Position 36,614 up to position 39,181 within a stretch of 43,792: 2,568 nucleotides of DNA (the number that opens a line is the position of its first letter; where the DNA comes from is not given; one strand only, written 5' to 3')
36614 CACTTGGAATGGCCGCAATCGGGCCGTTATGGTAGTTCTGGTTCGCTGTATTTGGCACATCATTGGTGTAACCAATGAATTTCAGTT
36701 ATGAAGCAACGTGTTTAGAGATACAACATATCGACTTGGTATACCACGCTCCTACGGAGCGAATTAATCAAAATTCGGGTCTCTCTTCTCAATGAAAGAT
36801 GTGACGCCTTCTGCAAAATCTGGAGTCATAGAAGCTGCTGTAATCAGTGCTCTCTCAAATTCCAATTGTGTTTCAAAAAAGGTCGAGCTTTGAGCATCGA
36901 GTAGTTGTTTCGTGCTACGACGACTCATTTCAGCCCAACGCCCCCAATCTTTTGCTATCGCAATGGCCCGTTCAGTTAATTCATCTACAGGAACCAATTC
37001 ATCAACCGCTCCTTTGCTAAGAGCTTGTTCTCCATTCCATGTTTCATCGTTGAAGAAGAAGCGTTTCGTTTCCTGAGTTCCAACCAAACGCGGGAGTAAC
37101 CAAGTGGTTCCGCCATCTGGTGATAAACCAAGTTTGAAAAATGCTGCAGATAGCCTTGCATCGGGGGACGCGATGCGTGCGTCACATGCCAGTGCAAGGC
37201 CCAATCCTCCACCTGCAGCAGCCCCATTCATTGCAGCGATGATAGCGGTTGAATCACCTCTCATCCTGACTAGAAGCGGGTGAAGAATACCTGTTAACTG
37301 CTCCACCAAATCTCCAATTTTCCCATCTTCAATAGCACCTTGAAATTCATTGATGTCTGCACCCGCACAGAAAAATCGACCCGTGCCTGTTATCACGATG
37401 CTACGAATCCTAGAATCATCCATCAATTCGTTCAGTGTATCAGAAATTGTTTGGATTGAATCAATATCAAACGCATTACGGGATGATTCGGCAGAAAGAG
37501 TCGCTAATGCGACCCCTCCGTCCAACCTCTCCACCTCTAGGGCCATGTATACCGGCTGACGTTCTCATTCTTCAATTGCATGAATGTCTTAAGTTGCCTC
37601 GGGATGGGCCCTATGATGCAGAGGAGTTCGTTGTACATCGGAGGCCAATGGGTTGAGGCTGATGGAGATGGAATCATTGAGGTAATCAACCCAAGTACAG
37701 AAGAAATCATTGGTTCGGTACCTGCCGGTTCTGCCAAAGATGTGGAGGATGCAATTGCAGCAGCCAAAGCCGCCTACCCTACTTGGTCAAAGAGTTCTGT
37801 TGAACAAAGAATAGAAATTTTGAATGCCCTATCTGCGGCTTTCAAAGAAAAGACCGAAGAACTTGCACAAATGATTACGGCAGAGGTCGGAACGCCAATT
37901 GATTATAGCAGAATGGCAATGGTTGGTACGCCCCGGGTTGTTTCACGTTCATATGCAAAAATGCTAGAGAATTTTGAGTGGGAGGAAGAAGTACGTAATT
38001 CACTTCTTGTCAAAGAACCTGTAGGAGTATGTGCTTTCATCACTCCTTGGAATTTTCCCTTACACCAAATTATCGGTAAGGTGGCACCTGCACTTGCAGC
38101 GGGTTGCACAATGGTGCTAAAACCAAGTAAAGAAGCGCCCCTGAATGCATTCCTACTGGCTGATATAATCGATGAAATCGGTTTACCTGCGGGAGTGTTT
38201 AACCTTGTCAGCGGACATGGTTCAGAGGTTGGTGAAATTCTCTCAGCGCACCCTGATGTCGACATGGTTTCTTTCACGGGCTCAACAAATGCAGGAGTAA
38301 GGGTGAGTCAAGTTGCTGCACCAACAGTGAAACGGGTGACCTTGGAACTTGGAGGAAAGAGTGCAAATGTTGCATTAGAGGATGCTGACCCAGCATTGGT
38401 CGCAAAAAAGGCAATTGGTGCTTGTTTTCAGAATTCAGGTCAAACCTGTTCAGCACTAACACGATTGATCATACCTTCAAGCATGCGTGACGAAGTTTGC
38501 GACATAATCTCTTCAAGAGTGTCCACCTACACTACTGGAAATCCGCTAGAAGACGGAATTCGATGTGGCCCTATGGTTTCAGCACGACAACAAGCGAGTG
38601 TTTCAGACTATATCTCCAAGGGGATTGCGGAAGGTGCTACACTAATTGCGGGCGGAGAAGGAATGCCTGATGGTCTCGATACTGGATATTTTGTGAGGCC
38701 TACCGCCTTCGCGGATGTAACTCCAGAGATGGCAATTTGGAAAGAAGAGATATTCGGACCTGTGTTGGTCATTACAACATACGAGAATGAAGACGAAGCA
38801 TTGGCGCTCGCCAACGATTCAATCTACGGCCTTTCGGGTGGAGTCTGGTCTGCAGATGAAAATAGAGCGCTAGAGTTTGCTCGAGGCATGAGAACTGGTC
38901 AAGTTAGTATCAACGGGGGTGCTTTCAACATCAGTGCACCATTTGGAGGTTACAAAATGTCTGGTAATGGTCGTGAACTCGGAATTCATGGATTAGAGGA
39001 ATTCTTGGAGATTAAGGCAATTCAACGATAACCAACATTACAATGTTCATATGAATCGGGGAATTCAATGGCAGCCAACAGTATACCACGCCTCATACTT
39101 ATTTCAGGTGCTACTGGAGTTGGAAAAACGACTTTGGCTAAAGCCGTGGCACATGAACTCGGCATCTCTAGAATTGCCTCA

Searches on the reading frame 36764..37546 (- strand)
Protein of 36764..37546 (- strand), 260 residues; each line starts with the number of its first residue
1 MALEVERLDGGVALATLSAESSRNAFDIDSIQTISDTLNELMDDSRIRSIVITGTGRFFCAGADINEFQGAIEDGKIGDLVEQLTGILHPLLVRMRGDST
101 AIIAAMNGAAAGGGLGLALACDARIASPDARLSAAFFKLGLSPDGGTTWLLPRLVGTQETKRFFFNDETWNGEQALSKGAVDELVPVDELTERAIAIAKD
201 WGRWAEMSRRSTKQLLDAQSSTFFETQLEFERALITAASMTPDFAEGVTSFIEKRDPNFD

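Call 3: search_protein_families(library=pfam, proteins=[window:36764-37546:-], max_evalue=0.01)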
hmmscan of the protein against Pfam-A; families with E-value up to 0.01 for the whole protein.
window:36764-37546:- (260 aa): 3 families
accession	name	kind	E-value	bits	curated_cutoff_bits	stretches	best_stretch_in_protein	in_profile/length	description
PF00378.25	ECH_1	-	1.4e-48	165.9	27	1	10-259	4-248/251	Enoyl-CoA hydratase/isomerase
PF16113.10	ECH_2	-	1.2e-28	101.1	27.2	1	13-192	2-179/335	Enoyl-CoA hydratase/isomerase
PF01343.23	Peptidase_S49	-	0.0038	17.6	24.9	0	167-194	120-147/154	Peptidase family S49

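Call 4: search_protein_families(library=ncbifam, proteins=[window:36764-37546:-], max_evalue=0.01)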
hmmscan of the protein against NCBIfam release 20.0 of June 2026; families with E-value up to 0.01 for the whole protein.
window:36764-37546:- (260 aa): 73 families (the best 25 are shown)
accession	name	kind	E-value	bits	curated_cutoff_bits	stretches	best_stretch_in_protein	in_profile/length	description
NF046063.1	oxepin_alt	equivalog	4.3e-52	177.1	300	1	9-258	7-254/254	oxepin-CoA hydrolase, alternative type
NF005700.0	PRK07511.1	subfamily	1.1e-49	169.4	274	1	7-259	9-258/260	enoyl-CoA hydratase family protein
NF004635.0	PRK05981.1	equivalog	1.9e-49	168.6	351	1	8-259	10-263/266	enoyl-CoA hydratase/isomerase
NF006699.0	PRK09245.1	subfamily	1.3e-47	162.3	354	1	4-259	6-263/266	crotonase/enoyl-CoA hydratase family protein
TIGR02280.1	PaaB1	equivalog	2.1e-47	161.8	345.15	1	8-259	5-253/256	2-(1,2-epoxy-1,2-dihydrophenyl)acetyl-CoA isomerase PaaG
NF005803.0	PRK07658.1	equivalog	2.1e-46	158.4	313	1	8-259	8-254/257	enoyl-CoA hydratase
NF004525.0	PRK05870.1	equivalog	1.6e-44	152.7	285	1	8-251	9-246/249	enoyl-CoA hydratase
NF004857.0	PRK06210.1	equivalog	2.7e-44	151.6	341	1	7-259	14-272/275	enoyl-CoA hydratase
NF006109.0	PRK08260.1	subfamily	1.3e-43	149.4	320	1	8-259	10-275/296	enoyl-CoA hydratase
NF006566.0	PRK09076.1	subfamily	1.1e-42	146.4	286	1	8-259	11-257/260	enoyl-CoA hydratase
NF004725.0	PRK06072.1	equivalog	2e-40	139.1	293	1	10-259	8-245/248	enoyl-CoA hydratase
NF007239.0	PRK09674.1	equivalog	2.2e-40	138.8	371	1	5-259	7-254/257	2,3-dehydroadipyl-CoA hydratase PaaF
NF006107.0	PRK08258.1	equivalog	9.1e-40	136.7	330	1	8-260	23-275/277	enoyl-CoA hydratase family protein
NF005802.0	PRK07657.1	equivalog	1.5e-39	136.1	363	1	4-259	6-257/260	enoyl-CoA hydratase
NF051848.1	EnCoAHydtEchA19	equivalog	1.7e-38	132.6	400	1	5-259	4-255/258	enoyl-CoA hydratase EchA19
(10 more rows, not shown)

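Call 65: search_solved_structures(query=window:36764-37546:-, max_evalue=1e-20)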
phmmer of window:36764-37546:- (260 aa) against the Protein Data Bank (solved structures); distinct sequences matched with E-value up to 1e-20: 56.
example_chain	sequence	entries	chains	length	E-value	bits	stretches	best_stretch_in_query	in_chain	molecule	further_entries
5ylo_A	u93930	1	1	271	2.3e-42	148.6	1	7-259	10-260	Probable enoyl-CoA hydratase/isomerase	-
2ej5_A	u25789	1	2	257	4.6e-35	124.7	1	8-259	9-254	Enoyl-CoA hydratase subunit II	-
4fzw_C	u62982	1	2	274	5.5e-35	124.4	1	7-259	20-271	1,2-epoxyphenylacetyl-CoA isomerase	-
6slb_AAA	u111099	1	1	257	6.4e-35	124.2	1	6-259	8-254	Enoyl-CoA hydratase/carnithine racemase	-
6sl9_AAA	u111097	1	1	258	6.5e-35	124.2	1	6-259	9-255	Enoyl-CoA hydratase/carnithine racemase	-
3hrx_A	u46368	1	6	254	6.6e-35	124.2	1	6-259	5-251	Probable enoyl-CoA hydratase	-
6sla_AAA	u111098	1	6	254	3.3e-34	121.9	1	6-259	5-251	Enoyl-CoA hydratase/carnithine racemase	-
4fzw_A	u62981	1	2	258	1.1e-31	113.6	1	12-259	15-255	2,3-dehydroadipyl-CoA hydratase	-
3pea_A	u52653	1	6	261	3.2e-30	108.8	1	7-259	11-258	Enoyl-CoA hydratase/isomerase family protein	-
5z7r_A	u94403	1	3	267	6.2e-30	107.9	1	8-256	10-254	Short-chain-enoyl-CoA hydratase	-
5jbw_A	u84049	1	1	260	8.8e-30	107.4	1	10-258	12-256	3-hydroxybutyryl-CoA dehydratase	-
5jbx_A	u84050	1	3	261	8.9e-30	107.4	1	10-258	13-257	3-hydroxybutyryl-CoA dehydratase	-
3qre_A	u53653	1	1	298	1e-29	107.1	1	6-259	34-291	Enoyl-CoA hydratase, EchA12_1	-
3kqf_A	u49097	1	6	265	3.7e-29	105.4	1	12-259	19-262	Enoyl-CoA hydratase/isomerase family protein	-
3g64_A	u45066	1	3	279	7.3e-29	104.4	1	4-259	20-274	Putative enoyl-CoA hydratase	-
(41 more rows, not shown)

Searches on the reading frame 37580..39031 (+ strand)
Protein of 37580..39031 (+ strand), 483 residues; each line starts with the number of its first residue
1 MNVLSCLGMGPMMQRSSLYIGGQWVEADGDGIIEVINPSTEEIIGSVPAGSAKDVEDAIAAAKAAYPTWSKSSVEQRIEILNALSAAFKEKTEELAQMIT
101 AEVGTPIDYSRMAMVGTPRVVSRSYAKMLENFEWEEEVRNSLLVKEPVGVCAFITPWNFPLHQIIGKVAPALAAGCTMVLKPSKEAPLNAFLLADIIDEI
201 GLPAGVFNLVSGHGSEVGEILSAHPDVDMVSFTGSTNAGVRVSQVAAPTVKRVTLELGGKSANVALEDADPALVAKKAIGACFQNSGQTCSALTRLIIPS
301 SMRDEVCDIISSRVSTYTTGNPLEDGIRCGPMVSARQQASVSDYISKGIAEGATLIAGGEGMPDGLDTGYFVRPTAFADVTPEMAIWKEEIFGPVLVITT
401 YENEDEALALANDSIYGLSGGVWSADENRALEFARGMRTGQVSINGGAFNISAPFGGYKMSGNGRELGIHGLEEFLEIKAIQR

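Call 3: search_protein_families(library=pfam, proteins=[window:37580-39031:+], max_evalue=0.01)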
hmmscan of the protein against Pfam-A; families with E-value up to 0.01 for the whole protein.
window:37580-39031:+ (483 aa): 1 family
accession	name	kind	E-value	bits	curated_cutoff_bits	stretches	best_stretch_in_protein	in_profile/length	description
PF00171.27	Aldedh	-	2.5e-161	537.8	23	1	24-481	1-461/461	Aldehyde dehydrogenase family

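Call 4: search_protein_families(library=ncbifam, proteins=[window:37580-39031:+], max_evalue=0.01)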
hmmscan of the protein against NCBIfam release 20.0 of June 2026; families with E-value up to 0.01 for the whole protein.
window:37580-39031:+ (483 aa): 44 families (the best 25 are shown)
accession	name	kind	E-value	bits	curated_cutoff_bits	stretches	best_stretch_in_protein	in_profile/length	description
TIGR01804.1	BADH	equivalog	9.9e-135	449.6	668.6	1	19-479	1-467/467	betaine-aldehyde dehydrogenase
TIGR04284.1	aldehy_Rv0768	hypoth_equivalog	5.5e-131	437.8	775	1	17-482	2-477/480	aldehyde dehydrogenase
NF009725.0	PRK13252.1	equivalog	2.4e-122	408.8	593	1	13-482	4-478/488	betaine-aldehyde dehydrogenase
NF010000.0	PRK13473.1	subfamily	7.3e-120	400.8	615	1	16-481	3-470/475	aminobutyraldehyde dehydrogenase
TIGR02299.1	HpaE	equivalog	2.8e-115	385.7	638.35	1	18-481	3-474/488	5-carboxymethyl-2-hydroxymuconate semialdehyde dehydrogenase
NF045736.1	PaDhStyDRhodo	equivalog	8.9e-115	383.9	800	1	16-481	3-475/479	phenylacetaldehyde dehydrogenase StyD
NF007497.0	PRK10090.1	equivalog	6.2e-113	378.1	500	1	13-480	4-474/480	aldehyde dehydrogenase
NF045735.1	PaDhStyDPseudo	equivalog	1e-112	377.3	850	1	15-481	2-479/483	phenylacetaldehyde dehydrogenase StyD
TIGR01780.1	SSADH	subfamily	1.8e-109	366.7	646.35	1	35-479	1-448/448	succinate-semialdehyde dehydrogenase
NF007352.0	PRK09847.1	equivalog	1.2e-106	357.2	850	1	16-481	20-489/495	aldehyde dehydrogenase PuuC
NF052305.1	DioxValDhHalo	equivalog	1.8e-104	350.4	750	1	12-481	1-479/483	2,5-dioxovalerate dehydrogenase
NF042993.1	AlphKGSA_gudD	equivalog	3e-104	349.4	770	1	18-481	6-478/481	alpha-ketoglutaric semialdehyde dehydrogenase GucD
NF006916.0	PRK09407.1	equivalog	6.6e-104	348.4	521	1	31-481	34-490/526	succinic semialdehyde dehydrogenase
NF050026.1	AcaldDHExaC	equivalog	3.5e-103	345.9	900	1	15-480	15-490/503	acetaldehyde dehydrogenase ExaC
NF040648.1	lactal_redase_Meth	equivalog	2.5e-102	343.3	650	1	19-481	2-460/463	lactaldehyde dehydrogenase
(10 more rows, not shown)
